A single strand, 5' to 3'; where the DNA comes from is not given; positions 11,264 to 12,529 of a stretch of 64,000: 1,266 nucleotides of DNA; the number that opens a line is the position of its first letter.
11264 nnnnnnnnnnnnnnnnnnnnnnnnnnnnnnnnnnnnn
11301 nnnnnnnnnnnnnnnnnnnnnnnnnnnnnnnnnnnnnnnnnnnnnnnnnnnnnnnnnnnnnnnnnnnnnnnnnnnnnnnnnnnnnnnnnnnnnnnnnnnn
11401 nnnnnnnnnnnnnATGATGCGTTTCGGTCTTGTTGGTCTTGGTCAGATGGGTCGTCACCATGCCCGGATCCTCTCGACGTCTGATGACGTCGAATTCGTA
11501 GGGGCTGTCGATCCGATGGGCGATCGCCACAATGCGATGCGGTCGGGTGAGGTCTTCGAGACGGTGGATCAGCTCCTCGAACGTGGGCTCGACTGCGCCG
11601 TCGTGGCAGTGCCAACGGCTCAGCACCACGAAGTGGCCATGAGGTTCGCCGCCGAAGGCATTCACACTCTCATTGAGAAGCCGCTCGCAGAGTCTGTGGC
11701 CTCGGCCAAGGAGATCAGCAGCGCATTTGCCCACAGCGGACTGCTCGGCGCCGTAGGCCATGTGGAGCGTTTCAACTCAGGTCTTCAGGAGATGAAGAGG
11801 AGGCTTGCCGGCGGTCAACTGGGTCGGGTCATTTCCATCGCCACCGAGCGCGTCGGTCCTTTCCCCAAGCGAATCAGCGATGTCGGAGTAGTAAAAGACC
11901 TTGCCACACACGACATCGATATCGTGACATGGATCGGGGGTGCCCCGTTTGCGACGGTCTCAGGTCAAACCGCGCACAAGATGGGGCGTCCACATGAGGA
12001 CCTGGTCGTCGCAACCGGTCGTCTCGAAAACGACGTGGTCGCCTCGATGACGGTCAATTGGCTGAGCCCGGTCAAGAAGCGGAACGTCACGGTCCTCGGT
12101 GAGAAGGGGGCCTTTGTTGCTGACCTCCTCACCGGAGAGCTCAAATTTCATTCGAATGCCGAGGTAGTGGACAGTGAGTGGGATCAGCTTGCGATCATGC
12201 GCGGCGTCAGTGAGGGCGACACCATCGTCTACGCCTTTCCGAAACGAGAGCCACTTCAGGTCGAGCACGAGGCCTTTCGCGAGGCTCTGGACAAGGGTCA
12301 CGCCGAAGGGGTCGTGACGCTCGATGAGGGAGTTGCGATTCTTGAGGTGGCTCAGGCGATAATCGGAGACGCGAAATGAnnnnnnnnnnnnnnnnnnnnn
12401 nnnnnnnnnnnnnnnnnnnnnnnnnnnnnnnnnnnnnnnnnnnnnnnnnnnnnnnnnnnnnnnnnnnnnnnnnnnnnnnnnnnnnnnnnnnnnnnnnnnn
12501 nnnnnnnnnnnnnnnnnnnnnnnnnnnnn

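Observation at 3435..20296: ABC-transporter-dependent glycopolymer locus with a complete pathway for a 2,3-diacetamido-2,3-dideoxy-hexuronic acid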

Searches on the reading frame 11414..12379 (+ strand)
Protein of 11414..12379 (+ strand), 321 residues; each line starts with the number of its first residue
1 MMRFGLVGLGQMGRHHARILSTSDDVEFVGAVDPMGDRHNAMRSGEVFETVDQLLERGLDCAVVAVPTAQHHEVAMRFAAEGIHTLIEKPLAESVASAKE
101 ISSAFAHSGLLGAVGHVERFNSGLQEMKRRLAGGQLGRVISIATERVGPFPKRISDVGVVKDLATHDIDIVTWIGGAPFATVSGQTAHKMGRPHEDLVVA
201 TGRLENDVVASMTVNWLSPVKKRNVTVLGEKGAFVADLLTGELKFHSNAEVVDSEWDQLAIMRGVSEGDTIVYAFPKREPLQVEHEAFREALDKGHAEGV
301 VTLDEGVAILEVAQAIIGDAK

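Call 3: search_protein_families(library=pfam, proteins=[window:11414-12379:+], max_evalue=0.01)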
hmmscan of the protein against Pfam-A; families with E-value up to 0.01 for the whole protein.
window:11414-12379:+ (321 aa): 4 families
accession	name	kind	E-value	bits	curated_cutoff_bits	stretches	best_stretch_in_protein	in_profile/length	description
PF01408.29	GFO_IDH_MocA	-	1.4e-20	74.6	24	1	2-116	1-120/120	Oxidoreductase family, NAD-binding Rossmann fold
PF22725.1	GFO_IDH_MocA_C3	-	5.3e-16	59.2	27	1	125-234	2-123/124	GFO/IDH/MocA C-terminal domain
PF02894.22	GFO_IDH_MocA_C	-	2.2e-14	54.2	22.9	1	128-317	1-207/218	Oxidoreductase family, C-terminal alpha/beta domain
PF02629.25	CoA_binding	-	0.0036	18.4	22.3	0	6-85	8-90/97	CoA binding domain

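Call 5: search_protein_families(library=ncbifam, proteins=[window:11414-12379:+], max_evalue=0.001)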
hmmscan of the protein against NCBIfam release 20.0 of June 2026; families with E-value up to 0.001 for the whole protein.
window:11414-12379:+ (321 aa): 8 families
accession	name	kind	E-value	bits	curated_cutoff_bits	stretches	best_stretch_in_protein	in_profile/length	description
NF040723.1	UDP-GlcNAcDh_Arch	equivalog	3.2e-62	210.8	450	1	2-317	1-298/302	UDP-N-acetylglucosamine 3-dehydrogenase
TIGR04380.1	myo_inos_iolG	equivalog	3.7e-24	85.2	355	1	1-236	1-252/330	inositol 2-dehydrogenase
NF052679.1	InsChiInosDhIolG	equivalog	1.4e-10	40.8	540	1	2-195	3-205/343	bifunctional inositol 2-dehydrogenase/D-chiro-inositol 1-dehydrogenase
NF008607.0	PRK11579.1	subfamily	1.5e-09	37.3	330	1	2-201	5-215/346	oxidoreductase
NF052479.1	LevoglcsnDh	equivalog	2.2e-09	36.5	650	1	59-193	74-220/386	levoglucosan dehydrogenase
NF058563.1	BT_2159_fam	equivalog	7.5e-08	31.8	650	1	3-215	2-223/350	disaccharide 3-dehydrogenase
NF007574.0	PRK10206.1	equivalog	2.8e-06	26.6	352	1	57-145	64-152/345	oxidoreductase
NF058561.1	BT_2158_fam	equivalog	0.0006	18.5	750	1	8-144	42-182/487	glycoside 3-dehydrogenase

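Call 7: search_solved_structures(query=window:11414-12379:+, max_evalue=0.00001, show_alignments=1)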
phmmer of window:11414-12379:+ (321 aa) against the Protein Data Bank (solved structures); distinct sequences matched with E-value up to 0.00001: 47.
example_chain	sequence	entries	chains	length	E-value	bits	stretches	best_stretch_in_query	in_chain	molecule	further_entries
7bvj_A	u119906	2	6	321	4.7e-19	72.2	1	2-243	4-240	Oxidoreductase, NAD-binding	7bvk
3q2k_A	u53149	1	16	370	6.7e-15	58.6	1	2-234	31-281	oxidoreductase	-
6o15_A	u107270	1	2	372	4.1e-14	56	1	1-152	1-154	Uncharacterized oxidoreductase YjhC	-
3c1a_A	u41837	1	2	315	1.5e-13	54.2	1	2-247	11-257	Putative oxidoreductase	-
6z3b_B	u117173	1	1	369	1.5e-12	50.9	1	4-289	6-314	Gfo/Idh/MocA family oxidoreductase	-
6z3b_A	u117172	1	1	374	1.5e-12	50.8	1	4-289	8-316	Gfo/Idh/MocA family oxidoreductase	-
6z3c_AAA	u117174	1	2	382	1.6e-12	50.7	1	4-289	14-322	Gfo/Idh/MocA family oxidoreductase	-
4hkt_A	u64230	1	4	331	5.9e-12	48.9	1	2-184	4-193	Inositol 2-dehydrogenase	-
6nor_A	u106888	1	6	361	6.5e-12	48.8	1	5-241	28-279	Putative NAD dependent dehydrogenase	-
3euw_A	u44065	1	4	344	1.2e-11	47.9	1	2-240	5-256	Myo-inositol dehydrogenase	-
3ezy_A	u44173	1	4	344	6.9e-11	45.4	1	2-181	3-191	Dehydrogenase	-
8w9s_A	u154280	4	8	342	1.4e-10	44.4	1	46-202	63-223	NADH-dependent dihydrogenase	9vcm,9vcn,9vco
3q2i_A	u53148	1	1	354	1.9e-10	44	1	2-244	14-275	dehydrogenase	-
9azo_A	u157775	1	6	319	2.4e-10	43.6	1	3-137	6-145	PmdC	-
9m37_A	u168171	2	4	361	2.7e-10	43.5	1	1-146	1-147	P581a DgpA2 and isoorientin complex structure | Gfo/Idh/MocA family protein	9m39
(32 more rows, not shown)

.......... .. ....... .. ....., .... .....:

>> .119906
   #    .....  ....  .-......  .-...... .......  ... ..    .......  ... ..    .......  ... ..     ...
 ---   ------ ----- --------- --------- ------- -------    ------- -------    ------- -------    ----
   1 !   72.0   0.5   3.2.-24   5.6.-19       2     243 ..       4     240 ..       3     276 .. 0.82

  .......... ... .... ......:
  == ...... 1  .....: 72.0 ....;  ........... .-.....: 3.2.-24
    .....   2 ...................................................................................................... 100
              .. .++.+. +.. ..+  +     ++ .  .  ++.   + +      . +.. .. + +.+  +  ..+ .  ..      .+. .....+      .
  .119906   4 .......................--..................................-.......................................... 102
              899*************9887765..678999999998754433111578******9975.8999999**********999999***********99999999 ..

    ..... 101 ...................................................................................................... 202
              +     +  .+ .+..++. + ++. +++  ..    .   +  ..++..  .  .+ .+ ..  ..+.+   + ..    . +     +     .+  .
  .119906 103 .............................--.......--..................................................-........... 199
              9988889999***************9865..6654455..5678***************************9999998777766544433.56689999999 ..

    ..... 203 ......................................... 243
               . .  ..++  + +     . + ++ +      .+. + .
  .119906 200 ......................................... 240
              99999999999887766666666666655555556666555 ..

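Call 11: find_encoding_contigs(protein=window:11414-12379:+, flank=10000, max_places=6)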
Protein window:11414-12379:+ (321 aa): no gene with exactly this product is on record in the collection.

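Call 13: find_homologous_proteins(query=window:11414-12379:+, max_evalue=1e-10)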
Query window:11414-12379:+ (321 aa): 7062 proteins with E <= 1e-10 among 8000 candidates; the best 120 are listed.
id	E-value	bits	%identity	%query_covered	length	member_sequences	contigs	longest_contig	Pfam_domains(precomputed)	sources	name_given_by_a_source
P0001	4.5e-205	698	100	100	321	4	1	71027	PF01408.29,PF22725.2,PF02894.23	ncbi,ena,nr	ncbi:MAG: gfo/Idh/MocA family oxidoreductase [Actinobacteria bacterium]|nr:MAG: gfo/Idh/MocA family 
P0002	1.5e-178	611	87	100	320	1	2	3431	PF01408.29,PF22725.2,PF02894.23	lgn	-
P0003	6.4e-173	592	85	98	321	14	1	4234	PF01408.29,PF22725.2,PF02894.23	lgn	-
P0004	1.2e-168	578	84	99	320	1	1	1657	PF02629.26,PF01408.29,PF22725.2,PF02894.23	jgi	jgi:UDP-N-acetylglucosamine 3-dehydrogenase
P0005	3.0e-168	577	83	99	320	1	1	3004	PF02629.26,PF01408.29,PF22725.2,PF02894.23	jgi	jgi:UDP-N-acetylglucosamine 3-dehydrogenase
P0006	3.5e-168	577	81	99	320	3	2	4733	PF01408.29,PF22725.2,PF02894.23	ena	-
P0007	4.5e-168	576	81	100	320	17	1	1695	PF01408.29,PF22725.2,PF02894.23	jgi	jgi:UDP-N-acetylglucosamine 3-dehydrogenase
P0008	4.7e-168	576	81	99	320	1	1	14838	PF01408.29,PF22725.2,PF02894.23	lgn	-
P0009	6.0e-167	573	82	99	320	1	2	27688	PF01408.29,PF22725.2,PF02894.23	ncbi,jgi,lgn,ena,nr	ncbi:MAG: Gfo/Idh/MocA family oxidoreductase [Acidimicrobiia bacterium]|nr:Gfo/Idh/MocA family oxido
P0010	1.6e-166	571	82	99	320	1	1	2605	PF01408.29,PF22725.2,PF02894.23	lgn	-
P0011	1.7e-166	571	82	99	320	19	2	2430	PF01408.29,PF22725.2,PF02894.23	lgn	-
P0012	6.4e-166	569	81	99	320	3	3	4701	PF01408.29,PF22725.2,PF02894.23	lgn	-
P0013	6.9e-166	569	81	99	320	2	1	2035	PF01408.29,PF22725.2,PF02894.23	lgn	-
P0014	6.3e-165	566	81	99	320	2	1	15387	PF02629.26,PF01408.29,PF22725.2,PF02894.23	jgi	jgi:UDP-N-acetylglucosamine 3-dehydrogenase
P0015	1.4e-163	562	81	99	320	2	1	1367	PF01408.29,PF22725.2,PF02894.23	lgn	-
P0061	4.1e-148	511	75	99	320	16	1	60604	PF01408.29,PF22725.2,PF02894.23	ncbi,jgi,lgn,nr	ncbi:MAG TPA: Gfo/Idh/MocA family oxidoreductase [Acidimicrobiia bacterium]|jgi:predicted dehydrogen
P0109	6.3e-139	481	70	99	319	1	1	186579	PF01408.29,PF22725.2,PF02894.23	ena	-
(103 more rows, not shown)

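Call 17: find_encoding_contigs(protein=P0109, flank=10000, max_places=2)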
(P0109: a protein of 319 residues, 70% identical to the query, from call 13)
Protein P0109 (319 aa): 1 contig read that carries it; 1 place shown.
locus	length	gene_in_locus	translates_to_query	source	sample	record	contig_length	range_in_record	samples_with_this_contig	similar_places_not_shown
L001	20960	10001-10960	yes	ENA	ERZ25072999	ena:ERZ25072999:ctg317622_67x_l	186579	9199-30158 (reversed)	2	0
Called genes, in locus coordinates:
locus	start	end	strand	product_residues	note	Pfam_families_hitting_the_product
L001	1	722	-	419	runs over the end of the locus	PF13579:Glyco_trans_4_4 (weak), PF13692:Glyco_trans_1_4, PF00534:Glycos_transf_1 (weak)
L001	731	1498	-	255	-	PF00005:ABC_tran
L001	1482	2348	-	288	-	PF01061:ABC2_membrane (weak)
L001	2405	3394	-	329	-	PF02350:Epimerase_2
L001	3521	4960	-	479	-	PF00089:Trypsin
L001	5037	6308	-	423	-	PF01551:Peptidase_M23, PF13517:FG-GAP_3 (faint), PF04225:LysM_OapA (faint), PF03628:PapG_C (faint), PF26867:Phage_Mu_gp18 (faint)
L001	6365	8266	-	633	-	PF07995:GSDH, PF01839:FG-GAP (faint), PF13517:FG-GAP_3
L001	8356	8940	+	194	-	PF25084:LbH_EIF2B (faint), PF25087:GMPPB_C (faint), PF14602:Hexapep_2 (weak), PF00132:Hexapep (weak)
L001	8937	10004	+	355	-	PF01041:DegT_DnrJ_EryC1, PF00155:Aminotran_1_2, PF01212:Beta_elim_lyase (faint), PF01053:Cys_Met_Meta_PP (weak)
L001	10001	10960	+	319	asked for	PF01408:GFO_IDH_MocA, PF02894:GFO_IDH_MocA_C, PF22725:GFO_IDH_MocA_C3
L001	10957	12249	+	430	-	PF03721:UDPG_MGDP_dh_N, PF00984:UDPG_MGDP_dh, PF03720:UDPG_MGDP_dh_C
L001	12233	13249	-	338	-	PF00534:Glycos_transf_1, PF13692:Glyco_trans_1_4, PF13524:Glyco_trans_1_2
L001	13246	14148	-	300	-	PF00535:Glycos_transf_2, PF13641:Glyco_tranf_2_3, PF13632:Glyco_trans_2_3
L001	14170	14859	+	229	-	-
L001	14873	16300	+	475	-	PF02789:Peptidase_M17_N, PF00883:Peptidase_M17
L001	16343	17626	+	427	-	PF02397:Bac_transf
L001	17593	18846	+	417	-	PF01943:Polysacc_synt (weak)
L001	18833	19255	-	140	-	-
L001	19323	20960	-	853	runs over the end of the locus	PF00912:Transgly, PF00905:Transpeptidase, PF03793:PASTA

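Call 18: find_encoding_contigs(protein=P0061, flank=10000, max_places=2)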
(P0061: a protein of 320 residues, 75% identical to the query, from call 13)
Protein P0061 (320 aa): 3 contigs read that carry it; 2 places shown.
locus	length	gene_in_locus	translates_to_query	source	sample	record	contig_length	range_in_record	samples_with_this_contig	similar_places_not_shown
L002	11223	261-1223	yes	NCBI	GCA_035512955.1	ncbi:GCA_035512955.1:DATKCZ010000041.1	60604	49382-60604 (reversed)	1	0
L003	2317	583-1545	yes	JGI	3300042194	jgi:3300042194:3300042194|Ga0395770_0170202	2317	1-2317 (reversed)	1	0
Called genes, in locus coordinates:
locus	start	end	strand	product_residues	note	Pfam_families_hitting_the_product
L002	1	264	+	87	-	PF01041:DegT_DnrJ_EryC1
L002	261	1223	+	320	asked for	PF01408:GFO_IDH_MocA, PF02894:GFO_IDH_MocA_C, PF22725:GFO_IDH_MocA_C3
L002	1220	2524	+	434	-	PF03721:UDPG_MGDP_dh_N, PF00984:UDPG_MGDP_dh, PF03720:UDPG_MGDP_dh_C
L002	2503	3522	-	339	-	PF00534:Glycos_transf_1, PF13692:Glyco_trans_1_4 (weak), PF13524:Glyco_trans_1_2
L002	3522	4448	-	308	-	PF00535:Glycos_transf_2, PF13506:Glyco_transf_21, PF13641:Glyco_tranf_2_3, PF13632:Glyco_trans_2_3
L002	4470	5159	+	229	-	-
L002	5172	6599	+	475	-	PF02789:Peptidase_M17_N, PF00883:Peptidase_M17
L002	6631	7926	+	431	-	PF02397:Bac_transf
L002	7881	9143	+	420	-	PF01943:Polysacc_synt (weak)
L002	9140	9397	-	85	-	-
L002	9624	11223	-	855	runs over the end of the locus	PF00912:Transgly, PF00905:Transpeptidase, PF03793:PASTA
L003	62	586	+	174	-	PF01041:DegT_DnrJ_EryC1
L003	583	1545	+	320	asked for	PF01408:GFO_IDH_MocA, PF02894:GFO_IDH_MocA_C, PF22725:GFO_IDH_MocA_C3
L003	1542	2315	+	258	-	?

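Call 35: find_related_loci(query=window:11414-12379:+, collection=genome_contigs, flank=10000)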
Query window:11414-12379:+ (321 aa) in genome_contigs; peptide patterns used: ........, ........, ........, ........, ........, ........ (x = any residue, [..] = any of these).
160 stretches matched a pattern; 69 encode a relative of the query (tblastn E <= 1e-3); 69 distinct loci.
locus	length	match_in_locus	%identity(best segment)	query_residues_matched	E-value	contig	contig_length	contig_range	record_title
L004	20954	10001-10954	82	2-319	2e-169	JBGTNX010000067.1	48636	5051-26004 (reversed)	MAG: Acidimicrobiia bacterium isolate JTS-RE398 k141_1247007, whole genome shotgun sequence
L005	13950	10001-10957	79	1-319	3e-167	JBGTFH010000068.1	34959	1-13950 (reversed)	MAG: Acidimicrobiia bacterium isolate JTS-RE187 k141_2323499, whole genome shotgun sequence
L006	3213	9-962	79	1-318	2e-175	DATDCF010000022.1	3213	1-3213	MAG TPA_asm: Acidimicrobiia bacterium isolate SMAG_U141 k141_2880880, whole genome shotgun sequence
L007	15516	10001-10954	76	1-318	1e-164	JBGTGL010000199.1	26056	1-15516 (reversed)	MAG: Acidimicrobiia bacterium isolate JTS-RE214 k141_4653084, whole genome shotgun sequence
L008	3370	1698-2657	73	1-321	7e-163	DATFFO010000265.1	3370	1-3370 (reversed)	MAG TPA_asm: Acidimicrobiia bacterium isolate SMAG_U8638 k141_951624, whole genome shotgun sequence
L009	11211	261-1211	75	1-318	1e-154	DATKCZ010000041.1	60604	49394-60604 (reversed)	MAG TPA_asm: Acidimicrobiia bacterium isolate SMAG_U14459 k141_3593332, whole genome shotgun sequence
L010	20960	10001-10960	74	1-321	7e-146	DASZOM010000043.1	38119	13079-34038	MAG TPA_asm: Acidimicrobiia bacterium isolate SMAG_U5945 k141_1158786, whole genome shotgun sequence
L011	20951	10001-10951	55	2-320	2e-107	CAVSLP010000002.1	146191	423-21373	MAG: uncultured Actinomycetota bacterium isolate MFD01721.bin.1.60 genome assembly, contig: contig_10101, whole genome s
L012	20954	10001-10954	53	2-321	3e-105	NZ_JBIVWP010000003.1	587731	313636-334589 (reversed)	Streptomyces sp. NPDC091025 NPDC091025_362_C6.ctg-0003, whole genome shotgun sequence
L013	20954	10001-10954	51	2-321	7e-105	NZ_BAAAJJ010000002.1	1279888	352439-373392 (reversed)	Streptomyces beijiangensis strain JCM 11882 sequence02, whole genome shotgun sequence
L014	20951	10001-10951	52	2-320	1e-104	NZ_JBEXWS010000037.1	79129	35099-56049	Streptomyces sp. NPDC005859 NPDC005859_293_H1.ctg-0037, whole genome shotgun sequence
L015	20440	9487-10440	52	2-321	2e-104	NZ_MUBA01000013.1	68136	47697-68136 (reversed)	Streptomyces bobili strain NRRL B-1338 NRRL_B-1338_contig_13, whole genome shotgun sequence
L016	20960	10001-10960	52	2-321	5e-104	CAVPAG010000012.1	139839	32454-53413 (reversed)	MAG: uncultured Actinomycetota bacterium isolate MFD09848.bin.3.70 genome assembly, contig: contig_47074, whole genome s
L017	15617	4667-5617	52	1-317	5e-104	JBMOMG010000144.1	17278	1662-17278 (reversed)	MAG: Actinomycetota bacterium isolate Betzabe_MAG044 MAG044_144, whole genome shotgun sequence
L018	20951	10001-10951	52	2-320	3e-104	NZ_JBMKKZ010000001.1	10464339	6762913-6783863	Streptomyces soliscabiei strain NY05-11A 1, whole genome shotgun sequence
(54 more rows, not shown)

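Call 67: search_protein_families(library=pfam, proteins=[L012:11005-12831:+, L012:12816-14123:+, L012:14147-15169:+, L012:15266-17410:-, L012:17407-19047:-, L012:18852-19955:-, L012:20310-20951:-], max_evalue=0.00001)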
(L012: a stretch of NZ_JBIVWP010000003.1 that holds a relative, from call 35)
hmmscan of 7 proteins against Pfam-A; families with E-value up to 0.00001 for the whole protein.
L012:11005-12831:+ (608 aa): 3 families
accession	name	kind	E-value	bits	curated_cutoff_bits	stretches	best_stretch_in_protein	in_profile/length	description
PF00535.33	Glycos_transf_2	-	1.3e-29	103.8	23.3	1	46-200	1-159/168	Glycosyl transferase family 2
PF13641.12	Glyco_tranf_2_3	-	3.2e-13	50.7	27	1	43-242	1-208/230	Glycosyltransferase like family 2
PF22181.1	TarS_linker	-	6.1e-12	46.2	27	1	268-357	8-98/100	Glycosyl transferase TarS linker domain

L012:12816-14123:+ (435 aa): 3 families
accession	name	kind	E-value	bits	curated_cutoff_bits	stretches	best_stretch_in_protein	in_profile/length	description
PF03721.20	UDPG_MGDP_dh_N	-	7.1e-33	114.2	27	1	9-190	1-181/187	UDP-glucose/GDP-mannose dehydrogenase family, NAD binding domain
PF00984.24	UDPG_MGDP_dh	-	5.6e-20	71.7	25.4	1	222-306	2-92/94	UDP-glucose/GDP-mannose dehydrogenase family, central domain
PF03720.21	UDPG_MGDP_dh_C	-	3.9e-08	34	30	1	330-422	1-103/103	UDP-glucose/GDP-mannose dehydrogenase family, UDP binding domain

L012:14147-15169:+ (340 aa): 9 families
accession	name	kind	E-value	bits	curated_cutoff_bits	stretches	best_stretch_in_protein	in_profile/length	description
PF01370.27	Epimerase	-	2.5e-57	194.5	20.9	1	21-267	1-240/240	NAD dependent epimerase/dehydratase family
PF16363.11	GDP_Man_Dehyd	-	1.9e-48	166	27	1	22-329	1-330/332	GDP-mannose 4,6 dehydratase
PF01073.25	3Beta_HSD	-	3.5e-19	69.4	22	1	22-257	1-235/280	3-beta hydroxysteroid dehydrogenase/isomerase family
PF04321.23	RmlD_sub_bind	-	2.4e-13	50.2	27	1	19-180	1-146/287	RmlD substrate binding domain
PF02719.21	Polysacc_synt_2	-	2.2e-11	43.9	20.2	1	22-192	2-174/293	Polysaccharide biosynthesis protein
PF13460.12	NAD_binding_10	-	3e-09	37.4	27.2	1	25-140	1-103/184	NAD(P)H-binding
PF07993.18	NAD_binding_4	-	2.4e-08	33.9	20.1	0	83-199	87-215/258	Male sterility protein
PF05368.20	NmrA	-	1.6e-07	31.6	27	1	22-135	6-107/298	NmrA-like family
PF08659.16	KR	-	6.5e-06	26.6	22.6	0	20-142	2-144/180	KR domain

L012:15266-17410:- (714 aa): 1 family
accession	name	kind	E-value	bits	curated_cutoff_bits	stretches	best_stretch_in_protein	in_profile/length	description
PF13692.12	Glyco_trans_1_4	-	2.5e-07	31.5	27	1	536-674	12-138/142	Glycosyl transferases group 1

L012:17407-19047:- (546 aa): 1 family
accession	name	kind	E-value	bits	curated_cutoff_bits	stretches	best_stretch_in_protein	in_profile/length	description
PF13692.12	Glyco_trans_1_4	-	1.3e-07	32.4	27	1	356-472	3-108/142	Glycosyl transferases group 1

L012:18852-19955:- (367 aa): 1 family
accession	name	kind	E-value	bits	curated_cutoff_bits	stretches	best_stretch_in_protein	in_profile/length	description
PF02350.25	Epimerase_2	-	4.3e-86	289.3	30.6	1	25-357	6-346/347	UDP-N-acetylglucosamine 2-epimerase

L012:20310-20951:- (213 aa): 3 families
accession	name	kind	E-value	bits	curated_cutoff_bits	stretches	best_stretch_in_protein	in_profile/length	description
PF00132.30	Hexapep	-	7.8e-23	79.6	27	2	63-98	1-36/36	Bacterial transferase hexapeptide (six repeats)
PF14602.12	Hexapep_2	-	6.6e-12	45.4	27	1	122-156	2-34/34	Hexapeptide repeat of succinyl-transferase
PF25084.1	LbH_EIF2B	-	7.4e-08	32.8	54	1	15-98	9-95/105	EIF2B subunit epsilon LbH domain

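Call 69: search_solved_structures(query=window:11414-12379:+, max_evalue=10)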
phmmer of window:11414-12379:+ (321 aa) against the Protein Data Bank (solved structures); distinct sequences matched with E-value up to 10: 94 (the best 60 are shown).
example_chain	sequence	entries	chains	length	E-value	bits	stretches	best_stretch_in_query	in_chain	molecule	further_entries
7bvj_A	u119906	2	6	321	4.7e-19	72.2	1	2-243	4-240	Oxidoreductase, NAD-binding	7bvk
3q2k_A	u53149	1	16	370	6.7e-15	58.6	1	2-234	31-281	oxidoreductase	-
6o15_A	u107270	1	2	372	4.1e-14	56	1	1-152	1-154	Uncharacterized oxidoreductase YjhC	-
3c1a_A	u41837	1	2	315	1.5e-13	54.2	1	2-247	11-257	Putative oxidoreductase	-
6z3b_B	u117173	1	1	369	1.5e-12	50.9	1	4-289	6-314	Gfo/Idh/MocA family oxidoreductase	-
6z3b_A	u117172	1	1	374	1.5e-12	50.8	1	4-289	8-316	Gfo/Idh/MocA family oxidoreductase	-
6z3c_AAA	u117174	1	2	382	1.6e-12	50.7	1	4-289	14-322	Gfo/Idh/MocA family oxidoreductase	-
4hkt_A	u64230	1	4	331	5.9e-12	48.9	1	2-184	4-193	Inositol 2-dehydrogenase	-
6nor_A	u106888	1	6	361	6.5e-12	48.8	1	5-241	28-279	Putative NAD dependent dehydrogenase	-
3euw_A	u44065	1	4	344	1.2e-11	47.9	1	2-240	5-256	Myo-inositol dehydrogenase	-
3ezy_A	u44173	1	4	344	6.9e-11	45.4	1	2-181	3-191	Dehydrogenase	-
8w9s_A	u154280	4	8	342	1.4e-10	44.4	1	46-202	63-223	NADH-dependent dihydrogenase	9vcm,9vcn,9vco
3q2i_A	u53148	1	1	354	1.9e-10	44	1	2-244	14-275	dehydrogenase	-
9azo_A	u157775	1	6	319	2.4e-10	43.6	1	3-137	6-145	PmdC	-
9m37_A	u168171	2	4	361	2.7e-10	43.5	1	1-146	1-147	P581a DgpA2 and isoorientin complex structure | Gfo/Idh/MocA family protein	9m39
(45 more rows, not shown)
